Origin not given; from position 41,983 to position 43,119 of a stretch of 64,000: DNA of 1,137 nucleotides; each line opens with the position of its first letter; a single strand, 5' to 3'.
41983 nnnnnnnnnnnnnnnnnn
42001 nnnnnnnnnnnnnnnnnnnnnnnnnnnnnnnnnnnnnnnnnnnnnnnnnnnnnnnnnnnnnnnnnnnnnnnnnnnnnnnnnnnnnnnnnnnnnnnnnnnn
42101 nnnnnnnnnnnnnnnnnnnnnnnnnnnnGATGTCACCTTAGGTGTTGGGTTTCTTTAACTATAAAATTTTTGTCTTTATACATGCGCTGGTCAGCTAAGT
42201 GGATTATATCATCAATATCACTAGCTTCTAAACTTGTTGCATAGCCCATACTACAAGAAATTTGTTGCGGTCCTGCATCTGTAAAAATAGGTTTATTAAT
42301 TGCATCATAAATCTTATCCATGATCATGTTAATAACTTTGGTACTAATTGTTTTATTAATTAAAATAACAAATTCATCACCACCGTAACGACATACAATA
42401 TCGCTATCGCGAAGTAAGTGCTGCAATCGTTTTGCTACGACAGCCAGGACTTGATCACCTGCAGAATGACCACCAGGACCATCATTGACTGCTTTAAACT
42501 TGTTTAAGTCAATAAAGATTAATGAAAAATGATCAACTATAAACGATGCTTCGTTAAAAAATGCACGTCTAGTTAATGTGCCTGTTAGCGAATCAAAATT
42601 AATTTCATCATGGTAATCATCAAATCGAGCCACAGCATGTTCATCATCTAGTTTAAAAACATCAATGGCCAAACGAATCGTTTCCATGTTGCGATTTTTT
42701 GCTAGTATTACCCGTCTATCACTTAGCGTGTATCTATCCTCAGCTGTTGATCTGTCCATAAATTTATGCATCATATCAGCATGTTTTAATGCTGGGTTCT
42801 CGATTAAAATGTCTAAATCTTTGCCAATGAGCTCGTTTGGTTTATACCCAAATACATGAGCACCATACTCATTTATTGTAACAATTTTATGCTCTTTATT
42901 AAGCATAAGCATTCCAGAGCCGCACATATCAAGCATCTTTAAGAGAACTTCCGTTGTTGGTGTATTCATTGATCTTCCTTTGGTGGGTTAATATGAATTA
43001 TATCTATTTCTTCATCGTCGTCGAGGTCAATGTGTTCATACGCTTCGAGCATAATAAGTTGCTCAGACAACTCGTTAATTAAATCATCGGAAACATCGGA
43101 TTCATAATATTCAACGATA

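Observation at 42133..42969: Phage-encoded PAS-GGDEF diguanylate cyclase with intact catalytic and inhibitory sites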

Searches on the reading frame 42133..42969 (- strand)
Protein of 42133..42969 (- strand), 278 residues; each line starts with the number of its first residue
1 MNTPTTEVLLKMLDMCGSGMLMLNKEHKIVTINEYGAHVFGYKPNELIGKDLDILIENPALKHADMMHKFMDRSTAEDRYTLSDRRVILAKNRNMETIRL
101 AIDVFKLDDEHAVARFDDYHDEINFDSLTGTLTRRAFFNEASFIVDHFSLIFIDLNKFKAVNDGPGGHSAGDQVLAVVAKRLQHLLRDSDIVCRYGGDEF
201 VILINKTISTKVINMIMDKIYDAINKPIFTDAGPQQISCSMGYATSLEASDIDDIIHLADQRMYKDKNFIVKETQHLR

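Call 3: search_protein_families(library=pfam, proteins=[window:42133-42969:-], max_evalue=1)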
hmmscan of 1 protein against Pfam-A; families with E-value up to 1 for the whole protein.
window:42133-42969:- (278 aa): 7 families
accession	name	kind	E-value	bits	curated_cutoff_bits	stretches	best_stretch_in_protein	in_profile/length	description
PF00990.26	GGDEF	-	1.8e-32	112.8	23.8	1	124-268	2-156/161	Diguanylate cyclase, GGDEF domain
PF13426.13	PAS_9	-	7.7e-07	29.8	27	1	19-82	3-59/103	PAS domain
PF00989.32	PAS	-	6.9e-05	23.3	22.6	1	12-82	6-77/113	PAS fold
PF13188.13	PAS_8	-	0.0015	18.8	21.8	1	11-58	5-53/65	PAS domain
PF21370.4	PAS_GdpP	-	0.025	15.4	27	1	18-58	14-52/90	Cyclic-di-AMP phosphodiesterase GdpP-like, PAS domain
PF24820.1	Diguanyl_cycl_sensor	-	0.051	14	28.1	1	18-67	7-57/109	Diguanylate cyclase-like sensor domain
PF24930.1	DUF7750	-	0.23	11.8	27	1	4-33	5-34/65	Domain of unknown function (DUF7750)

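Call 4: search_protein_families(library=ncbifam, proteins=[window:42133-42969:-], max_evalue=1)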
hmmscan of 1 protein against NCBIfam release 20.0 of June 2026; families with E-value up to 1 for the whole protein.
window:42133-42969:- (278 aa): 30 families (the best 25 are shown)
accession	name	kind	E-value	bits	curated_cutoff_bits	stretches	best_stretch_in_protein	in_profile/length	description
NF007423.1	PRK09966.1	equivalog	1e-36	126.7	325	1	124-267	240-390/390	diguanylate cyclase DgcN/YfiN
TIGR00254.1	GGDEF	domain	8.1e-30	103.7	37.4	1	127-268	9-158/168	diguanylate cyclase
NF007380.0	PRK09894.1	equivalog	9.8e-26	90.8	256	1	57-268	68-278/296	diguanylate cyclase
NF038266.1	diguan_SiaD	equivalog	1.1e-25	90.5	290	1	142-268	120-246/252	biofilm regulation diguanylate cyclase SiaD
NF007135.0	PRK09581.1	equivalog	8.8e-24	84.1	474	1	137-268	313-446/457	PleD family two-component system response regulator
NF051473.1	DigCycDgcsShew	equivalog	5.4e-23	81.8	400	1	114-267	126-281/291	diguanylate cyclase DgcS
NF045675.1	PhdiestaseDibA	equivalog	3.5e-21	75.2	980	2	147-268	234-355/623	phosphodiesterase DibA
NF008467.0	PRK11359.1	equivalog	7.9e-21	73.7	857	2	122-264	375-519/800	oxygen-sensing cyclic-di-GMP phosphodiesterase DosP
NF047654.1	DiguCycDgcRLepto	equivalog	4.8e-20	71.6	500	1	147-267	164-286/295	diguanylate cyclase DgcR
NF011955.1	PRK15426.1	equivalog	4.7e-19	68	408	1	125-267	400-551/564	cellulose biosynthesis regulator diguanylate cyclase DgcQ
NF007474.0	PRK10060.1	equivalog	7e-19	67.5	782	1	123-268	237-386/663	cyclic di-GMP phosphodiesterase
NF007298.0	PRK09776.1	equivalog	7.6e-19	67.1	1135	1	139-267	707-835/1111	diguanylate cyclase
NF052458.1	PhdiestGepA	equivalog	1.2e-18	66.7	1200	1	109-252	411-554/840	phosphodiesterase GepA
NF053781.1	cdiGMPphdstlr2612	equivalog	3.3e-18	64.8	1600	1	122-267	839-992/1268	Tlr1612 family c-di-GMP phosphodiesterase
NF040885.1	diguan_DgcJ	equivalog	4.7e-18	65.3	500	1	149-268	374-487/493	diguanylate cyclase DgcJ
TIGR00229.1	sensory_box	domain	5e-05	23.4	22.9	1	13-69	11-67/126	PAS domain S-box protein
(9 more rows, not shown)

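Call 5: search_protein_families(library=phrogs, proteins=[window:42133-42969:-], max_evalue=1)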
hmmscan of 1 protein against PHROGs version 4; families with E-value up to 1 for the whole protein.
window:42133-42969:- (278 aa): 8 families
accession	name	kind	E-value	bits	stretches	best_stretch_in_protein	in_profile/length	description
phrog_5594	-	unknown function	2.4e-36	126.8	1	123-268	358-507/528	-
phrog_14602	-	unknown function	5.3e-30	105.6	1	106-268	161-328/336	-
phrog_9661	-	unknown function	3.8e-23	83.3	1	123-267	116-265/274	-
phrog_11823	-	unknown function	1.4e-21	77.6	1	125-268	264-414/693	-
phrog_8342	-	unknown function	8.6e-16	58.8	1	146-268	277-399/407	-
phrog_26035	-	unknown function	1.6e-14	54.7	1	113-268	288-437/446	-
phrog_34213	-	unknown function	2.8e-10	40.8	1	144-229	328-411/472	-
phrog_34611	-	unknown function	0.2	12.9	0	250-267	61-78/87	-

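Call 6: search_solved_structures(query=window:42133-42969:-, max_evalue=0.001, show_alignments=3)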
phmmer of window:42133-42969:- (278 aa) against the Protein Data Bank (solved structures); distinct sequences matched with E-value up to 0.001: 51.
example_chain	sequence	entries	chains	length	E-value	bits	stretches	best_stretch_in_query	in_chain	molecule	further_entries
4urs_A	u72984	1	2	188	4.8e-20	75.3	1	125-269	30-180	DIGUANYLATE CYCLASE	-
4urg_A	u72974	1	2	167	6.6e-20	74.9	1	126-269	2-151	DIGUANYLATE CYCLASE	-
4urq_U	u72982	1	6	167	4e-19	72.3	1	126-269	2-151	DIGUANYLATE CYCLASE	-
7a7e_A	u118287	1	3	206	1.4e-17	67.2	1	107-267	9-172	Diguanylate cyclase TpbB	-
3icl_A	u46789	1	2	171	4.9e-17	65.5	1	149-268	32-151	EAL/GGDEF domain protein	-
4iob_A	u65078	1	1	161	9.5e-17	64.5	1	139-267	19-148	Diguanylate cyclase TpbB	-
4wxo_A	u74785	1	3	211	1.4e-16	63.9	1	120-267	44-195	Uncharacterized protein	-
4wxw_A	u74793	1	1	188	3e-16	62.9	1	123-267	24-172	Uncharacterized protein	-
5m3c_A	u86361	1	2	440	1.8e-15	60.3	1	149-268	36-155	Diguanylate cyclase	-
3ezu_A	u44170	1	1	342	1.2e-14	57.6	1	122-264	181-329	GGDEF domain protein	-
3ign_A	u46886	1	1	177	1.9e-14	56.9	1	147-268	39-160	Diguanylate cyclase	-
4zve_A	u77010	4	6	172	2.1e-14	56.8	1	147-267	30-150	Diguanylate cyclase DosC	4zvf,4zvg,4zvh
6d9m_A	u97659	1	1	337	5.2e-14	55.5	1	140-267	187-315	Fusion protein of Endolysin,Response receiver sensor diguanylate cyclase, GAF domain-conta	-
6et7_A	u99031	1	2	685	7.9e-14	54.9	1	107-267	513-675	Diguanylate cyclase (GGDEF) domain-containing protein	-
6hbz_A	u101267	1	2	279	1e-13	54.5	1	96-267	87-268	GGDEF domain protein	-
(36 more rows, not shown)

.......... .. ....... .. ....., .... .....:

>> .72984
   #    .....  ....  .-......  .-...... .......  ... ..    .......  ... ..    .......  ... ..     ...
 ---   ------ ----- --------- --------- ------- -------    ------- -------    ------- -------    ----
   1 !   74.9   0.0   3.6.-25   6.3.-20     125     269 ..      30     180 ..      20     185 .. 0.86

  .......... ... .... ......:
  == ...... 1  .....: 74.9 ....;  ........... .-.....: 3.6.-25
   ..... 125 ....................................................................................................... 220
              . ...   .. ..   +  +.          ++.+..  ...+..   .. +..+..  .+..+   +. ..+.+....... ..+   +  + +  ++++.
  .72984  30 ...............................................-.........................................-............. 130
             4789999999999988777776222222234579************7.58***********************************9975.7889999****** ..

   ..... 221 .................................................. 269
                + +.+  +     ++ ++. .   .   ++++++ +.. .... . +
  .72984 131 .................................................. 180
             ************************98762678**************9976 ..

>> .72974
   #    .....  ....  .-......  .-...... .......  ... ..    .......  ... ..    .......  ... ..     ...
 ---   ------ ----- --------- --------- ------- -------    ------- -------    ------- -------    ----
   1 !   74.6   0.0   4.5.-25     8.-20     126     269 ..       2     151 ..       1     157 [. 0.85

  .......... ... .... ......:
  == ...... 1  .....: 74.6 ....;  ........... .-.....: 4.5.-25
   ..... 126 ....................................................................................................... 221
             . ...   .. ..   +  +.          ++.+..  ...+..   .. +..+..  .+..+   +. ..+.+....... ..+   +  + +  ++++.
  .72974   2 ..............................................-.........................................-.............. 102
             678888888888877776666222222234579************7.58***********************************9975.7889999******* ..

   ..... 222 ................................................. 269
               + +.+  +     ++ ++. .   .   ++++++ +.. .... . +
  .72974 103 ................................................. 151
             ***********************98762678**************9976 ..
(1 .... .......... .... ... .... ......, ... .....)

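Call 8: search_dna_similar(query=window:42133-42969:-, collection=phages, mode=protein, max_rows=60)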
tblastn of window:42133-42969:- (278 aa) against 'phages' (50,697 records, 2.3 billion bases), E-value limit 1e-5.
Records with a match: 84; places in all: 86; records where one place covers at least 80% of the query: 2.
Best place of each record, by identity: <60% 84.
By first word of the organism name: Bacteriophage 44; Acinetobacter 18; Salmonella 5; Bacillus 4; Escherichia 4; Pseudomonas 4; Klebsiella 3; Acetobacter 1; Microcystis 1.
By host as written in the record: - 63; Homo sapiens 3; Pseudomonas aeruginosa 3; Salmonella enterica subsp. enterica serovar Kentucky 2; Bacillus megaterium str. ATCC 43725 2; Klebsiella pneumoniae ST16-OXA48 2; Escherichia coli O157:H7 ATCC 43895 2; Bacillus subtilis W-23-S(r); Bacillus licheniformis ATCC 9945a 2; and 4 more.
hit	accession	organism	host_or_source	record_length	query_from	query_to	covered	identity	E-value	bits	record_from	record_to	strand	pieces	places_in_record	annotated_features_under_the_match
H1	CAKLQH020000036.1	Acinetobacter phage MD-2021a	not known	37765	12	267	92%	23.6%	2e-6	55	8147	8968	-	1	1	cph2_2: putative signal transduction protein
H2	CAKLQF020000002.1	Acinetobacter phage MD-2021a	not known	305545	12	267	92%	23.6%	2e-6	55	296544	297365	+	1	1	cph2_1: putative signal transduction protein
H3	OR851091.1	Salmonella phage S.Kent 1-2-1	Salmonella enterica subsp. enterica ...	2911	54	269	78%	26.7%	2e-13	76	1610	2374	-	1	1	record has no annotation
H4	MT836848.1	Bacteriophage sp.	human fecal samples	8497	126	267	51%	40.1%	7e-19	92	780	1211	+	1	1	record has no annotation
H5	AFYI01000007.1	Salmonella enterica subsp. enterica serovar Infantis str. ...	Homo sapiens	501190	54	269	78%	26.4%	4e-13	75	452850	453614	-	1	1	diguanylate cyclase domain protein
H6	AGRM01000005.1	Salmonella enterica subsp. houtenae str. ATCC BAA-1581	Homo sapiens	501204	54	269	78%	26.4%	1e-12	74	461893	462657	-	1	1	diguanylate cyclase domain protein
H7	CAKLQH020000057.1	Acinetobacter phage MD-2021a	not known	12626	106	267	58%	33.9%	9e-17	86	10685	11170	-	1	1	yfiN: diguanylate cyclase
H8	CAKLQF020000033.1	Acinetobacter phage MD-2021a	not known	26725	106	267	58%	33.9%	9e-17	86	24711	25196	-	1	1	yfiN: diguanylate cyclase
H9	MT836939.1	Bacteriophage sp.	human fecal samples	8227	126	267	51%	38.6%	2e-12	73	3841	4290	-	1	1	record has no annotation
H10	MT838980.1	Bacteriophage sp.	human fecal samples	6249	126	273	53%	36.7%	2e-14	79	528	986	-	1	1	record has no annotation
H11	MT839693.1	Bacteriophage sp.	human fecal samples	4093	124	268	52%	37.3%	6e-17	86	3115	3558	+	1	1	record has no annotation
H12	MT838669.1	Bacteriophage sp.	human fecal samples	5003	93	277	67%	28.7%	2e-8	61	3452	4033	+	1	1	record has no annotation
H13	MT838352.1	Bacteriophage sp.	human fecal samples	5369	115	268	55%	34.4%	4e-16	84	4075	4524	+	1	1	record has no annotation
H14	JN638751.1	Bacillus phage G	Bacillus megaterium str. ATCC 43725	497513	126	264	50%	37.8%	4e-17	87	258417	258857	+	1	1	350: gp350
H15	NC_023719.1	Bacillus phage G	Bacillus megaterium str. ATCC 43725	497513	126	264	50%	37.8%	4e-17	87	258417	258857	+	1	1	350: gp350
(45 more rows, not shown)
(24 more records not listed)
